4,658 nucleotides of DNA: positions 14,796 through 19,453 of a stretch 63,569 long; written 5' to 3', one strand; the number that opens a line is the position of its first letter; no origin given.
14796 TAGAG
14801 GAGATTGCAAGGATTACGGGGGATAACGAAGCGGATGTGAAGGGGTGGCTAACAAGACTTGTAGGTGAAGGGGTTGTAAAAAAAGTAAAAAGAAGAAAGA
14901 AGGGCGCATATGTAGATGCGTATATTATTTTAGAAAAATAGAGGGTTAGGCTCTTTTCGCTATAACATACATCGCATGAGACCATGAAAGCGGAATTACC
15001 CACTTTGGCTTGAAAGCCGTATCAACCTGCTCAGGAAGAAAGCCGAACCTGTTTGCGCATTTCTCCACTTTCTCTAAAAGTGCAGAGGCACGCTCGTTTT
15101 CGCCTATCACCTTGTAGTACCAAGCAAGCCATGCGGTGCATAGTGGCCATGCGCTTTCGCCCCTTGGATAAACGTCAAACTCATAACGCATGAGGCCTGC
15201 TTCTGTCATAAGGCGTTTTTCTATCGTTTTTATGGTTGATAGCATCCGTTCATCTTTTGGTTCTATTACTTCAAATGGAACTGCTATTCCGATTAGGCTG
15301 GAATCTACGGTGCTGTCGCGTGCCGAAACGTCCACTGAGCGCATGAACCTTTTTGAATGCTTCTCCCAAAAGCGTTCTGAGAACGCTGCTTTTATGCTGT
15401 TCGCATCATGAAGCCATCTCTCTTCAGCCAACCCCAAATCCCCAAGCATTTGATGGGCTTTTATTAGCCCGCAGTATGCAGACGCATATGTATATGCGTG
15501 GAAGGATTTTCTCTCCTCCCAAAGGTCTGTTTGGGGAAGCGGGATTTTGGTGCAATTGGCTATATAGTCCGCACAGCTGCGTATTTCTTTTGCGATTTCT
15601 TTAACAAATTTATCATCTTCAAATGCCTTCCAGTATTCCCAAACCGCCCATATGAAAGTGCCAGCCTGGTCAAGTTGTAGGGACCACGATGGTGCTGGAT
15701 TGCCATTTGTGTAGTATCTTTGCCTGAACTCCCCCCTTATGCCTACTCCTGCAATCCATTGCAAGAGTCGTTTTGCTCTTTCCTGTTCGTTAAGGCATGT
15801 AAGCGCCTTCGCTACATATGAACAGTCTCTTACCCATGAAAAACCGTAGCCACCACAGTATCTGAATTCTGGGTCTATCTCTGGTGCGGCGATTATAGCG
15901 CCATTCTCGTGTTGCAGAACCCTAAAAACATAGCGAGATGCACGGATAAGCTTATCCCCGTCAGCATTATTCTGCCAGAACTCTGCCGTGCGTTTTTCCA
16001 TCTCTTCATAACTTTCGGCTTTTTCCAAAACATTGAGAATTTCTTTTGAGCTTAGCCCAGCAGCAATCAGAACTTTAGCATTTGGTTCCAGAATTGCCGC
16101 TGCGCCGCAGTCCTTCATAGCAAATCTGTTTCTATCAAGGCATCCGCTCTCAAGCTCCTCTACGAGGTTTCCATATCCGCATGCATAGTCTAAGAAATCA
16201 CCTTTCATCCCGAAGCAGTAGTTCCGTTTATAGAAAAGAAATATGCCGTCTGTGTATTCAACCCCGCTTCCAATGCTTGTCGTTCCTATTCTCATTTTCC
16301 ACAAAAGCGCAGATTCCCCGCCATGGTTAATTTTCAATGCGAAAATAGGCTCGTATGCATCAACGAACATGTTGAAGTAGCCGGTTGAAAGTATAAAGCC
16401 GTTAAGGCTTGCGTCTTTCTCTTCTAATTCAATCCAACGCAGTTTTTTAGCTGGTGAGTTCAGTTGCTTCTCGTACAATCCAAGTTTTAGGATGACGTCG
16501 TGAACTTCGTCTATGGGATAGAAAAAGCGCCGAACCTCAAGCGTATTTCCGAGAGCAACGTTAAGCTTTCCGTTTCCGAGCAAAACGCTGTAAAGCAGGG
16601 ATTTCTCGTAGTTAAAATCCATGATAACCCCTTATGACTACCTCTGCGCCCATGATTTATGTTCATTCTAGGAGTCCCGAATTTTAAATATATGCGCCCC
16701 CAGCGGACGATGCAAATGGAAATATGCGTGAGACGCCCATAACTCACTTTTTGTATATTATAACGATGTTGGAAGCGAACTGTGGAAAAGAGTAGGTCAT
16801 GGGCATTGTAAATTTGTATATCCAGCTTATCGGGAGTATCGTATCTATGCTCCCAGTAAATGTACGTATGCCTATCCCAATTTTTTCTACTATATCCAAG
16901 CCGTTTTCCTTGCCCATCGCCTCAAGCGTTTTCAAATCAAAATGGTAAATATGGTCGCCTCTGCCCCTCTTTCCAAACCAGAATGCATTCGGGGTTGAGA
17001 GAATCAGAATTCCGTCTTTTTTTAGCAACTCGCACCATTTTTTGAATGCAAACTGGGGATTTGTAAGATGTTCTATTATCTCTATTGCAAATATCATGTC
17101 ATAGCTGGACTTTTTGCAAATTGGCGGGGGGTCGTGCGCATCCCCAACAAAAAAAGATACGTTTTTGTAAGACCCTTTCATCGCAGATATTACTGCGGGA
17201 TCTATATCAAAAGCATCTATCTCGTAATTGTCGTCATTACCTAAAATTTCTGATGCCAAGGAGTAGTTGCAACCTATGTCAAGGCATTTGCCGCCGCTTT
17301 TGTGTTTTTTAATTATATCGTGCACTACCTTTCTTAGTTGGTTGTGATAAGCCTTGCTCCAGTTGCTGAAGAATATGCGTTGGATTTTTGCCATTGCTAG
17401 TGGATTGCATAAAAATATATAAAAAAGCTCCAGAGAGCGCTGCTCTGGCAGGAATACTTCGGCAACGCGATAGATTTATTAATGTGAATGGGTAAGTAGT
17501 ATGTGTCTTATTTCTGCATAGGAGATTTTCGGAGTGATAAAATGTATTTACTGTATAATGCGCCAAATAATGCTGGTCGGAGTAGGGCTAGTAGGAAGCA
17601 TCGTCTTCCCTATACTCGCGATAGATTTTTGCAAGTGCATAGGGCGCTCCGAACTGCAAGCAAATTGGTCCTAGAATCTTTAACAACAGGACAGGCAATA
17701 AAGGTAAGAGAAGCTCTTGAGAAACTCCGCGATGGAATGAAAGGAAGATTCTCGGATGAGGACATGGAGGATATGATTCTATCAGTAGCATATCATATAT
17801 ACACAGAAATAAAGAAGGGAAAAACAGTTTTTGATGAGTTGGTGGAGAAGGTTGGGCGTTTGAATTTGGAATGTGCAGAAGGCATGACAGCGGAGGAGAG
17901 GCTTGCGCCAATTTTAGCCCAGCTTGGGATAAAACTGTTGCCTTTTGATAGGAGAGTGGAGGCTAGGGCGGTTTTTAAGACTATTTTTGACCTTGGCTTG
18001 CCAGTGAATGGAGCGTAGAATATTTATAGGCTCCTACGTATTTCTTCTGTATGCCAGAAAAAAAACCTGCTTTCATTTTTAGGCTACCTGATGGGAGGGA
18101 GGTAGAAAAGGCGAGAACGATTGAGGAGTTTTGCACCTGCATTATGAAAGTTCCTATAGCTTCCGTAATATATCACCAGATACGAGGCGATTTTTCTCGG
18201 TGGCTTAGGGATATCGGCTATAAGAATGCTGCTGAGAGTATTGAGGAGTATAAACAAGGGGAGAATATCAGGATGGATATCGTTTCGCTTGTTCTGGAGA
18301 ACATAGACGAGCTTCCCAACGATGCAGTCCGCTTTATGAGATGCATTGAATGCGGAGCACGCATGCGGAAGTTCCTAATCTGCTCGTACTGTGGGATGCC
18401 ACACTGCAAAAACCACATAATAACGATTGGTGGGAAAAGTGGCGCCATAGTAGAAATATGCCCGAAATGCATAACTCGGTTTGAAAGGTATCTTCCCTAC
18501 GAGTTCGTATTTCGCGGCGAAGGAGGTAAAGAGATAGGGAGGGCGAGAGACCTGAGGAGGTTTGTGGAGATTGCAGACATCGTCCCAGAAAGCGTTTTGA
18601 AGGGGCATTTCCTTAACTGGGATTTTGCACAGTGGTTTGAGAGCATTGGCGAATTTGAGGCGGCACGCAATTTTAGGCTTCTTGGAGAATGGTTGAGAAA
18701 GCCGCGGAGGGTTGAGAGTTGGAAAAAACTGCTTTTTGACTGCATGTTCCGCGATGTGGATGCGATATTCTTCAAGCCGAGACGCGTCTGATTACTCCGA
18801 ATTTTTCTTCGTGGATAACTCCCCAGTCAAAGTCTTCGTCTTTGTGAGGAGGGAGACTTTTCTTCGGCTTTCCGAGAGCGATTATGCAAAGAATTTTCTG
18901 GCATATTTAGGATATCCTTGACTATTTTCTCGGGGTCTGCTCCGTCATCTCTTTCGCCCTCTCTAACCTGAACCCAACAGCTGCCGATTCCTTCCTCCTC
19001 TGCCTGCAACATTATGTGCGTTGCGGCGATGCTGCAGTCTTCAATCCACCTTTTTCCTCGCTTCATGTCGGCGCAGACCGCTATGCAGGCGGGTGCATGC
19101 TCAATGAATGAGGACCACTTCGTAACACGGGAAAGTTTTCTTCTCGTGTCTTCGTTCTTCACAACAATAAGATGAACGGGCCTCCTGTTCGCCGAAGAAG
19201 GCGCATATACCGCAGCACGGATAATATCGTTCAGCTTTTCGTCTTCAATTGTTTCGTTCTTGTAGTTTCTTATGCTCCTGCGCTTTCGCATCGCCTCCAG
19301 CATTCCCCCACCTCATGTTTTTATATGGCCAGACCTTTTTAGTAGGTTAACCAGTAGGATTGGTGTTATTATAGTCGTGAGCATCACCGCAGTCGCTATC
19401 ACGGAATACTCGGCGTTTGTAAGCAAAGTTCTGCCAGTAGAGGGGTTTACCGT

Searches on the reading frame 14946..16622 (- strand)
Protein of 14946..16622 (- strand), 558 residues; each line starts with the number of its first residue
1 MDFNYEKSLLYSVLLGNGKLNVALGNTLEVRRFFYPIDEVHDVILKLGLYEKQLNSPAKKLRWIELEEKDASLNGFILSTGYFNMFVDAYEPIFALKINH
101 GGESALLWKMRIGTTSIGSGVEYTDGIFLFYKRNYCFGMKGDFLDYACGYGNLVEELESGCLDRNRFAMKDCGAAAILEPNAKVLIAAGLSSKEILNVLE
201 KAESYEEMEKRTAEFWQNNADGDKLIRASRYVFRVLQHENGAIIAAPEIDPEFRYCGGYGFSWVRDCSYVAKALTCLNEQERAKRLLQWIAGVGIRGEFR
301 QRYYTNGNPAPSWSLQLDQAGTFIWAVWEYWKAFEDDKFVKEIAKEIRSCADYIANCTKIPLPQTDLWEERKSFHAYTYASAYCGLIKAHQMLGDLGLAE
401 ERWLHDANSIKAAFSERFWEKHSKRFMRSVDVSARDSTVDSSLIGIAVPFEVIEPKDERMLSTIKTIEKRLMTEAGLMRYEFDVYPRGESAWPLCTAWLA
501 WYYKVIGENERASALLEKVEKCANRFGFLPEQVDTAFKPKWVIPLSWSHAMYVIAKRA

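Call 7: search_protein_families(library=pfam, proteins=[window:14946-16622:-], max_evalue=0.001)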
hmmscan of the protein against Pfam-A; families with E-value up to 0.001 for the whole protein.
window:14946-16622:- (558 aa): 1 family
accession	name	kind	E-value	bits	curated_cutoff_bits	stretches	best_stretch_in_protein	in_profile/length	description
PF00723.27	Glyco_hydro_15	-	5e-25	88.7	22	1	240-522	23-358/427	Glycosyl hydrolases family 15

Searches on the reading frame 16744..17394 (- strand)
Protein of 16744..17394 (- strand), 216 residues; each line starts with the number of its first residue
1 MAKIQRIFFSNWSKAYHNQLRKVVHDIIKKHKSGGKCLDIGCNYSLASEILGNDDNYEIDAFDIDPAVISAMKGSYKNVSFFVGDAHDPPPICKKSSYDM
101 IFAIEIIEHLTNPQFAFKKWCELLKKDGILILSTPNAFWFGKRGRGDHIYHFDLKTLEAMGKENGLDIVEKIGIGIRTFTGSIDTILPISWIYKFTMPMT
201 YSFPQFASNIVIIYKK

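Call 8: search_protein_families(library=pfam, proteins=[window:16744-17394:-], max_evalue=0.001)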
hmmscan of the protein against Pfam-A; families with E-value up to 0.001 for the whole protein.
window:16744-17394:- (216 aa): 5 families
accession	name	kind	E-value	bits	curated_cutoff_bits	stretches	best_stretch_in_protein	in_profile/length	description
PF13489.12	Methyltransf_23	-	2.4e-17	63.6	27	1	17-170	6-163/164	Methyltransferase domain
PF13847.12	Methyltransf_31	-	2.8e-12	47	27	1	32-136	2-113/145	Methyltransferase domain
PF08241.18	Methyltransf_11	-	3.1e-12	47.4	21.2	1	38-132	1-95/95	Methyltransferase domain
PF08242.18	Methyltransf_12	-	1.1e-10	42.5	30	1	38-130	1-98/98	Methyltransferase domain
PF13649.12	Methyltransf_25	-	1.6e-09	38.8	27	1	38-128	2-97/97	Methyltransferase domain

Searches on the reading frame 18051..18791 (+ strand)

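Call 8: search_protein_families(library=pfam, proteins=[window:18051-18791:+], max_evalue=0.001)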
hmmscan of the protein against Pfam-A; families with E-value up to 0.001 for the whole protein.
window:18051-18791:+ (246 aa): 1 family
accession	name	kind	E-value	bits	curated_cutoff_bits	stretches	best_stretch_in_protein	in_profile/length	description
PF19027.5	DUF5752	-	3.8e-06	26.8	23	1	20-66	133-188/208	Family of unknown function (DUF5752)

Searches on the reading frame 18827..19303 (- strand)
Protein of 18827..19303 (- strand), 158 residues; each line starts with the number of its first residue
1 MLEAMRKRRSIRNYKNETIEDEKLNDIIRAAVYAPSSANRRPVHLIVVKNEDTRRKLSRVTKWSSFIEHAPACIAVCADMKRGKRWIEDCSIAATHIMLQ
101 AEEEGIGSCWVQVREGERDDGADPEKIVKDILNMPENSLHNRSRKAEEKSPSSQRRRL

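Call 93: search_protein_families(library=pfam, proteins=[window:18827-19303:-], max_evalue=0.001)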
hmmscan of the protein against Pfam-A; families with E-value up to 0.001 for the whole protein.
window:18827-19303:- (158 aa): 2 families
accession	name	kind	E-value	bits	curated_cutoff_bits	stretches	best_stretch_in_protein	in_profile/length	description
PF00881.29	Nitroreductase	-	1.1e-24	87.9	23.5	2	6-62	2-58/167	Nitroreductase family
PF14512.11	TM1586_NiRdase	-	2.5e-12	47.3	27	1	2-117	3-111/215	Putative TM nitroreductase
